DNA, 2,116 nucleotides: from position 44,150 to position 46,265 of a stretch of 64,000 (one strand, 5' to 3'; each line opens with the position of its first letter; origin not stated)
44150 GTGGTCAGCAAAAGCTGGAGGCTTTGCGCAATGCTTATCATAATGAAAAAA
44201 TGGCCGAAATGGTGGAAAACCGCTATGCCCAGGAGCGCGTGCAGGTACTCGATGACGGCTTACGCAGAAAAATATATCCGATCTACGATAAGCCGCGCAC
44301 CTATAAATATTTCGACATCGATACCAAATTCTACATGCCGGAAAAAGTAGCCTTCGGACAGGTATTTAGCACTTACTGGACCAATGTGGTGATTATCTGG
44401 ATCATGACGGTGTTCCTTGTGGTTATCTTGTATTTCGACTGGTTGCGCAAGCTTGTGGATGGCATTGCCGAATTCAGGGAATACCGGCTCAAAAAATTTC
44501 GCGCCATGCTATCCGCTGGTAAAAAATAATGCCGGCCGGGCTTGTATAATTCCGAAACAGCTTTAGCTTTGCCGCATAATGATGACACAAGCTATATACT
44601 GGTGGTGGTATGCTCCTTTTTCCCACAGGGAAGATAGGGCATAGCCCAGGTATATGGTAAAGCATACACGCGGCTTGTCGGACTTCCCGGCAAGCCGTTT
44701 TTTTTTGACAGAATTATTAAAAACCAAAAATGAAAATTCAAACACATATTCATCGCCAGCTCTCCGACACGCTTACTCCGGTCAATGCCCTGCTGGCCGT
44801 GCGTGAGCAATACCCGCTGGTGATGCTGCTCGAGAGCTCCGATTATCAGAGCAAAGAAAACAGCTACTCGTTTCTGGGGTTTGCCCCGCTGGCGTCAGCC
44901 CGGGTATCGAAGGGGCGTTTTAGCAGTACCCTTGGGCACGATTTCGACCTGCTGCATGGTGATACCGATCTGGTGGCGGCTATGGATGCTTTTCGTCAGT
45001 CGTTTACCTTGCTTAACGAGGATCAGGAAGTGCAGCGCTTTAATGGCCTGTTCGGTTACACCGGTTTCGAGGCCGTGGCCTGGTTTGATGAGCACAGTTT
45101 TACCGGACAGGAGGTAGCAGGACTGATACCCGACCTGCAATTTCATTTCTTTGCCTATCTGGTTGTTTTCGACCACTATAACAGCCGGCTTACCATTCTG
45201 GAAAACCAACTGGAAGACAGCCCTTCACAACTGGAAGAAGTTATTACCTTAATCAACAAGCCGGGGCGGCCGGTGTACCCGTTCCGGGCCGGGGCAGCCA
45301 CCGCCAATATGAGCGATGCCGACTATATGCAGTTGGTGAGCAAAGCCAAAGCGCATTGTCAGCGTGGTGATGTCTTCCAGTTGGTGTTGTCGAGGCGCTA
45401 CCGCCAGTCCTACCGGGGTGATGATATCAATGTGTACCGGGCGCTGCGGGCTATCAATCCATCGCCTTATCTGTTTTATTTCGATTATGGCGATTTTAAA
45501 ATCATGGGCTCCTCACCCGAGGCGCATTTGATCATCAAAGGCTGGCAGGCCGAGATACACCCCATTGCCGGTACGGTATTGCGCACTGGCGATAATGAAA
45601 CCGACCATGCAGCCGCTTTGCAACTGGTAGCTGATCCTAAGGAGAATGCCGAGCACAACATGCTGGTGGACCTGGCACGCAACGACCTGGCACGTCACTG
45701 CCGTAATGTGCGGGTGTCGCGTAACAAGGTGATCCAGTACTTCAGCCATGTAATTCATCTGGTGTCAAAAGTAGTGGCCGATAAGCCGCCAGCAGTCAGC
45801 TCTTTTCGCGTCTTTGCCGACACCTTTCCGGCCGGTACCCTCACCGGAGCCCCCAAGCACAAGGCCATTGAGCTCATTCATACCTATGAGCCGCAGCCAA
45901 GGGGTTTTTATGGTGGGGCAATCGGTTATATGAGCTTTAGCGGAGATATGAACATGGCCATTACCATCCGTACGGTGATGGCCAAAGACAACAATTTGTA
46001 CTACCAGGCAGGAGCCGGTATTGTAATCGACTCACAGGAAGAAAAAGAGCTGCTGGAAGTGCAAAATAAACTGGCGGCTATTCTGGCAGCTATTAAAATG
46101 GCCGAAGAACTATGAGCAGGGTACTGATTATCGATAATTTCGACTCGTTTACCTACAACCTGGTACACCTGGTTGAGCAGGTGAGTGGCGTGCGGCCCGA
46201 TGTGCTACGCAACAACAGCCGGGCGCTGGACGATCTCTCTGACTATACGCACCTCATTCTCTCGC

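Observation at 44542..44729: Trp-Trp-Trp leader peptide plus intrinsic terminator: ribosome-mediated attenuator in front of trpEGDCFBA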

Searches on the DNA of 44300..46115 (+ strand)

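Call 4: search_rna_families(source=window, start=44300, end=44900, threshold=evalue, max_evalue=10, show_alignments=3)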
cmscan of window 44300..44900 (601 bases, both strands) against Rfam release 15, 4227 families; matches with E-value up to 10: 3.
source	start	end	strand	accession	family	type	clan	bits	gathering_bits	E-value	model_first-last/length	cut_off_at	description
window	44643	44703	+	RF02784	SorX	Gene; sRNA;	-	13.6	46.6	2.2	1-73/73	no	Singlet oxygen resistance RNA X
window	44695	44736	-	RF02143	HYMAI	Gene; lncRNA;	-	11.6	80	7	200-241/241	no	Hydatidiform mole associated and imprinted conserved region 1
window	44382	44433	+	RF01673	PhrS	Gene; sRNA;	-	11.5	37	1.8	46-97/212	no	PhrS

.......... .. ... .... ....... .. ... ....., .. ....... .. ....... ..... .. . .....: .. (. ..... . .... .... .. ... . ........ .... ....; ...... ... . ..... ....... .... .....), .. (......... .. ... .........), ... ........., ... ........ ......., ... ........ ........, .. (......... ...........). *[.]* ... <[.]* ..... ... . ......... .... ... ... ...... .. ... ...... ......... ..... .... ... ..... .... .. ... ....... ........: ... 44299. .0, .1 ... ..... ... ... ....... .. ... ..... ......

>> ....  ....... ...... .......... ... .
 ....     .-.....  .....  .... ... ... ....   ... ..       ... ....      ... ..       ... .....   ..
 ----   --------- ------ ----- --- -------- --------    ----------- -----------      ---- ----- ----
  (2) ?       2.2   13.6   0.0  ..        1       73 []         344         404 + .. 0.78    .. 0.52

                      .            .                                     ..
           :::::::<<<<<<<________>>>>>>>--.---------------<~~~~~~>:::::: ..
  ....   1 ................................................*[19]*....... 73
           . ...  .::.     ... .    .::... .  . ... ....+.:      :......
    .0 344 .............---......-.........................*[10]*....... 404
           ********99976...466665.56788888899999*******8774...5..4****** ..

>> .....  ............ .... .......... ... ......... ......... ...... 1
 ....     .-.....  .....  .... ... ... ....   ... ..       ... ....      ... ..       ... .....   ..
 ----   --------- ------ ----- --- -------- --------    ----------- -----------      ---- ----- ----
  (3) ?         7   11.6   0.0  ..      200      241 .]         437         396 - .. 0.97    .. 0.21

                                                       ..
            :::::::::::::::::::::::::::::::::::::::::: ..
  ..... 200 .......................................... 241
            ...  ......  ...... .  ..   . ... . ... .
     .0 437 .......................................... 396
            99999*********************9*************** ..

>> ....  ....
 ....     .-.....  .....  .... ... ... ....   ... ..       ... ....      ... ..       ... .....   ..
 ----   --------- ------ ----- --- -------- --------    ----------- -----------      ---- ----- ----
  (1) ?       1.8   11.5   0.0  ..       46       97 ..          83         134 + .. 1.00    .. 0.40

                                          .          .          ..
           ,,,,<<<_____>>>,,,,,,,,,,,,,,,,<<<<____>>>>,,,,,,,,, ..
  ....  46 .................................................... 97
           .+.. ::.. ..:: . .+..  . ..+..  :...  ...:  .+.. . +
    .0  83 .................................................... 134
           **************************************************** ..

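Call 21: search_rna_families(sources=[L157, L145, L186, L162, L140, L001, L011, L085], threshold=gathering)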
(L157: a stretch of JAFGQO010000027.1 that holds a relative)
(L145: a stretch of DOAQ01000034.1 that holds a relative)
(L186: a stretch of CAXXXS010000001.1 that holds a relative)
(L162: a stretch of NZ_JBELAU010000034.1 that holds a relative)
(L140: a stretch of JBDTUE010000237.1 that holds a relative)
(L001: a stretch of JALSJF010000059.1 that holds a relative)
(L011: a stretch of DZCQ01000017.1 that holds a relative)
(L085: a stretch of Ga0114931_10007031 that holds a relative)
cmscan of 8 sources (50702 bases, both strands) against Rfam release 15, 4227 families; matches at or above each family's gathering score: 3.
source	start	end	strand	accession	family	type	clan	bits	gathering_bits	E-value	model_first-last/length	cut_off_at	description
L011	1322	1449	+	RF01692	Bacteroid-trp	Cis-reg; leader;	-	72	49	3.9e-07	1-131/131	no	Bacteroidete tryptophan peptide leader RNA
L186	6561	6642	-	RF00005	tRNA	Gene; tRNA;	CL00001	56.3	29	1.5e-09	1-71/71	no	tRNA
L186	3018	3139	-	RF01692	Bacteroid-trp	Cis-reg; leader;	-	53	49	0.0012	1-131/131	no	Bacteroidete tryptophan peptide leader RNA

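Call 24: search_rna_families(source=L011, start=1250, end=1520, threshold=evalue, max_evalue=0.01, show_alignments=1)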
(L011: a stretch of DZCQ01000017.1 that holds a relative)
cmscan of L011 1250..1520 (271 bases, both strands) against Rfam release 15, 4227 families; matches with E-value up to 0.01: 2.
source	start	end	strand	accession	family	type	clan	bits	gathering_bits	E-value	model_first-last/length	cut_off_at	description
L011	1322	1449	+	RF01692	Bacteroid-trp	Cis-reg; leader;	-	72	49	2.1e-09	1-131/131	no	Bacteroidete tryptophan peptide leader RNA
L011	1438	1487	-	RF02503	Atu_C9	Gene; sRNA;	-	20.7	40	0.0011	143-192/192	no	Rhizobiales sRNA Atu_C9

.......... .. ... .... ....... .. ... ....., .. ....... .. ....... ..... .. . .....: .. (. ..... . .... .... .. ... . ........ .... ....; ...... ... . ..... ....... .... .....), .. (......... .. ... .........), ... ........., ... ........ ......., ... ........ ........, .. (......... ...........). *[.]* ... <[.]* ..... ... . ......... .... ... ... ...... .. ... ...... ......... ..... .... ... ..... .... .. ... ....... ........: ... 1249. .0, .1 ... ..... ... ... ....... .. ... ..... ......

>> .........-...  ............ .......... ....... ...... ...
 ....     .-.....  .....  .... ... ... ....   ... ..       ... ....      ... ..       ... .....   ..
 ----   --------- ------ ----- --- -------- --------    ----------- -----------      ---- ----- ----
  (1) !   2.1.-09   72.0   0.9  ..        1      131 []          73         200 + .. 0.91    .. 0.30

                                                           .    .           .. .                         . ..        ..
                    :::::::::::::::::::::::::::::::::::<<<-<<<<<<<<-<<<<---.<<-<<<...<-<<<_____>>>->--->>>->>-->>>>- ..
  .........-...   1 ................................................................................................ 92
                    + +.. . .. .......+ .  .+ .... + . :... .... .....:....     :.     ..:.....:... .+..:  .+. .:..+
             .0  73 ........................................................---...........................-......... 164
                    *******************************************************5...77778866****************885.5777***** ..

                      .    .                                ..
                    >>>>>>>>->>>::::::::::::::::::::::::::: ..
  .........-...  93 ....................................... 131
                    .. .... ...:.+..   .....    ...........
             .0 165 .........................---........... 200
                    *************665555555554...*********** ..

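Call 28: search_rna_families(source=window, start=44555, end=44700, threshold=evalue, max_evalue=10, show_alignments=2)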
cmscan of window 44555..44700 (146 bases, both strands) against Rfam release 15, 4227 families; matches with E-value up to 10: 5.
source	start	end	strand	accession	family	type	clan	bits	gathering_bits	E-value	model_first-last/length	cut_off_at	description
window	44610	44642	+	RF00705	mir-202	Gene; miRNA;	-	19.5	51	0.026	1-76/76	no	mir-202 microRNA precursor family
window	44565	44669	+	RF03020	RT-17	Gene; sRNA;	-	12.7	40.4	5.2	1-95/95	no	RT-17 RNA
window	44610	44642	-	RF00705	mir-202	Gene; miRNA;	-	11.3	51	5.7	1-76/76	no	mir-202 microRNA precursor family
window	44677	44700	-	RF03001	leuA-Halobacteria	Cis-reg;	-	9.4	47.9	9.2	30-53/53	5'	leuA-Halobacteria RNA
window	44577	44593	+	RF01141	sR18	Gene; snRNA; snoRNA; CD-box;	-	9.1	45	6.8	1-56/56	no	Small nucleolar RNA sR18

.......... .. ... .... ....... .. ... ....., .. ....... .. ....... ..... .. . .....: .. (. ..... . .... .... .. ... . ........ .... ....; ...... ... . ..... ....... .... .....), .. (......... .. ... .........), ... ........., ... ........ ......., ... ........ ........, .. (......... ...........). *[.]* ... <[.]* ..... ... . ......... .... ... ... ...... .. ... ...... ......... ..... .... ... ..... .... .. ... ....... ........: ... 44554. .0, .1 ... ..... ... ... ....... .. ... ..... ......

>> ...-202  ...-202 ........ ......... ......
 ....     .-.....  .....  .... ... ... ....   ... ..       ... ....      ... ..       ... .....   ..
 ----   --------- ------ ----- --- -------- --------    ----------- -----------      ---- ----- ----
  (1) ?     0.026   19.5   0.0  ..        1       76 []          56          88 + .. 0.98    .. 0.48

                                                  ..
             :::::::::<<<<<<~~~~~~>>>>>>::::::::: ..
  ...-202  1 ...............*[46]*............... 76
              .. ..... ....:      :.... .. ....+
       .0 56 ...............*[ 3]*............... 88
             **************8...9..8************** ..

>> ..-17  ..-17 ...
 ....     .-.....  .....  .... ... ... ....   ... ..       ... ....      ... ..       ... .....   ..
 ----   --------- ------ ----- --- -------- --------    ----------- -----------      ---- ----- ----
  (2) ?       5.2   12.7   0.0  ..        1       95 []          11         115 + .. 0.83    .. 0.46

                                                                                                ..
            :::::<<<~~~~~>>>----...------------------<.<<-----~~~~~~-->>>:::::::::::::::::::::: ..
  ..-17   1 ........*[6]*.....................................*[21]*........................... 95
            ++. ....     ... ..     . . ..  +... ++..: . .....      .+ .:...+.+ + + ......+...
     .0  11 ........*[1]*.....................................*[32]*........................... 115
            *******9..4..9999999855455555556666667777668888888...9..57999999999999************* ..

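Call 48: build_rna_model(alignment_id=A2, structure=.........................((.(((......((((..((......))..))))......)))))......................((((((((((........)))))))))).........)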
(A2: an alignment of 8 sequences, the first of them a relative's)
Model R1 built from alignment A2 (8 sequences, 129 columns); structure: as given.
model positions 125; base pairs 21; branch points 1; effective number of sequences 2.01; information 0.59 bits per position. Calibrated on 0.2 Mb of random sequence (short: E-values are rough).
structure used (alignment columns):
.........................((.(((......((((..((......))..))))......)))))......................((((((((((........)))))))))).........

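Call 49: search_with_rna_model(model_id=R1, sources=[window, L004, L005, L007, L008, L011, L012, L013, L030, L034, L035, L039, L042, L046, L048, L049, L054, L062, L065, L138, L140, L145, L152, L157, L162, L163, L177, L186, L193, L194, L197, L223, L229, L251, L254], max_evalue=1, show_alignments=1)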
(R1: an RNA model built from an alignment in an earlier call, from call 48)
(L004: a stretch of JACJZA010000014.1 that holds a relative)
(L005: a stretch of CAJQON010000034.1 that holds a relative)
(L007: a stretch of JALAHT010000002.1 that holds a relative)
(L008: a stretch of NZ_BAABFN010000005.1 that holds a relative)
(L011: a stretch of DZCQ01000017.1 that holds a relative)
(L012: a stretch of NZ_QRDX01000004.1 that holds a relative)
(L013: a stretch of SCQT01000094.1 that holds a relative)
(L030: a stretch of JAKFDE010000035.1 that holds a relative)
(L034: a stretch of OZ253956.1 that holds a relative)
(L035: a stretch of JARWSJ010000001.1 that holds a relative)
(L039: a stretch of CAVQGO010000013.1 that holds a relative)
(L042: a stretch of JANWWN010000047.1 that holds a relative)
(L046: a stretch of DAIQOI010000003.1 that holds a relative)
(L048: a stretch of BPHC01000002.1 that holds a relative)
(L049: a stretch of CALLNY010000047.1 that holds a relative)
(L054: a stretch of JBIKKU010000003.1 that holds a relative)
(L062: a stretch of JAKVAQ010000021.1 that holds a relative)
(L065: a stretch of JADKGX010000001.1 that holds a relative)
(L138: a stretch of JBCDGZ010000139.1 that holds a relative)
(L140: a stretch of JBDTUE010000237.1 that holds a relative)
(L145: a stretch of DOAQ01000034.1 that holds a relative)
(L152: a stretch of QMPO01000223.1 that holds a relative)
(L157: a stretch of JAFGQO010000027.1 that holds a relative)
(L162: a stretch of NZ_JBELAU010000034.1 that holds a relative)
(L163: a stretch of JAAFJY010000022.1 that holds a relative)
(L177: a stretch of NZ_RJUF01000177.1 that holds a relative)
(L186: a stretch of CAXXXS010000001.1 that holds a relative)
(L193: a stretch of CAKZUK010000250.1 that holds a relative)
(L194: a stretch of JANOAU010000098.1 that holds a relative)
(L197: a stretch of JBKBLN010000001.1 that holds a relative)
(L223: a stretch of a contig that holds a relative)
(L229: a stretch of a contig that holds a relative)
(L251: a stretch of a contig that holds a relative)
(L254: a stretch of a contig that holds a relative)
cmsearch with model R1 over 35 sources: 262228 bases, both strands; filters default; matches with E-value up to 1: 40.
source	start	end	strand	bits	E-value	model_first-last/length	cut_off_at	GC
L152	1454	1574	+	77.7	3.2e-11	1-125/125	no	0.36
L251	4303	4423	+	77.1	4e-11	1-125/125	no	0.36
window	44579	44705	+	61.9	2.4e-08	1-125/125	no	0.48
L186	2992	3116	-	59.6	6.3e-08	1-125/125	no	0.36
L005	1345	1459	+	59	8.1e-08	1-125/125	no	0.29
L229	2249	2368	+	56.9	2e-07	1-125/125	no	0.29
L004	1340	1457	+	53.4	8.5e-07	1-125/125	no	0.28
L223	353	472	+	52.6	1.2e-06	1-125/125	no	0.46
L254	3481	3599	+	52.5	1.3e-06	1-125/125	no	0.39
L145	6347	6474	+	52.2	1.4e-06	1-125/125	no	0.41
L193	716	840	-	48.3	7.2e-06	1-125/125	no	0.36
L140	3837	3965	-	47.8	9.1e-06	1-125/125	no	0.4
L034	1374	1493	+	45.4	2.5e-05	1-125/125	no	0.29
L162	128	255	+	41.5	0.00013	1-125/125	no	0.37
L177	4971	5087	-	40.9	0.00017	1-125/125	no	0.39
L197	1746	1863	+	40.8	0.00017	1-125/125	no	0.42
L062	1368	1476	+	38.3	0.00049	1-125/125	no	0.34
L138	419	547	+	38.2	0.00051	1-125/125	no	0.43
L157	6663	6791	-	34.4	0.0025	1-125/125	no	0.44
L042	1350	1467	+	33.9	0.0031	1-125/125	no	0.44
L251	4381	4466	-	33.3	0.0041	1-125/125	no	0.3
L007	1353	1471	+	32.4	0.006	1-125/125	no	0.39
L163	4607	4732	-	31.8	0.0078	1-125/125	no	0.54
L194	2446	2600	-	31.4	0.009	1-125/125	no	0.37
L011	1351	1472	+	31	0.011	1-125/125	no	0.34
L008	1317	1445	+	30.8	0.011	1-125/125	no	0.46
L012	1349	1473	+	30.7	0.012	1-125/125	no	0.3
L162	213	312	-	30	0.016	1-125/125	no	0.4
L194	2390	2487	+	29.7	0.018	1-125/125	no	0.34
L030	1340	1460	+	29.5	0.02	1-125/125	no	0.32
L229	2327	2426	-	29.1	0.024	1-125/125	no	0.29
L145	6206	6329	+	26.6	0.067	1-125/125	no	0.33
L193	659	758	+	24.4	0.17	1-125/125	no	0.4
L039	1344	1457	+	23.8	0.22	1-125/125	no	0.43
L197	1828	1871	-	22.5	0.38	75-117/125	no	0.41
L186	2946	3034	+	22.4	0.4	1-125/125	no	0.26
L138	506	617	-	20.8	0.78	1-125/125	no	0.4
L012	1434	1532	-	20.7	0.81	1-125/125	no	0.29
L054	1314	1438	+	20.3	0.95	1-125/125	no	0.42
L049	1347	1473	+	20.2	0.99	1-125/125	no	0.36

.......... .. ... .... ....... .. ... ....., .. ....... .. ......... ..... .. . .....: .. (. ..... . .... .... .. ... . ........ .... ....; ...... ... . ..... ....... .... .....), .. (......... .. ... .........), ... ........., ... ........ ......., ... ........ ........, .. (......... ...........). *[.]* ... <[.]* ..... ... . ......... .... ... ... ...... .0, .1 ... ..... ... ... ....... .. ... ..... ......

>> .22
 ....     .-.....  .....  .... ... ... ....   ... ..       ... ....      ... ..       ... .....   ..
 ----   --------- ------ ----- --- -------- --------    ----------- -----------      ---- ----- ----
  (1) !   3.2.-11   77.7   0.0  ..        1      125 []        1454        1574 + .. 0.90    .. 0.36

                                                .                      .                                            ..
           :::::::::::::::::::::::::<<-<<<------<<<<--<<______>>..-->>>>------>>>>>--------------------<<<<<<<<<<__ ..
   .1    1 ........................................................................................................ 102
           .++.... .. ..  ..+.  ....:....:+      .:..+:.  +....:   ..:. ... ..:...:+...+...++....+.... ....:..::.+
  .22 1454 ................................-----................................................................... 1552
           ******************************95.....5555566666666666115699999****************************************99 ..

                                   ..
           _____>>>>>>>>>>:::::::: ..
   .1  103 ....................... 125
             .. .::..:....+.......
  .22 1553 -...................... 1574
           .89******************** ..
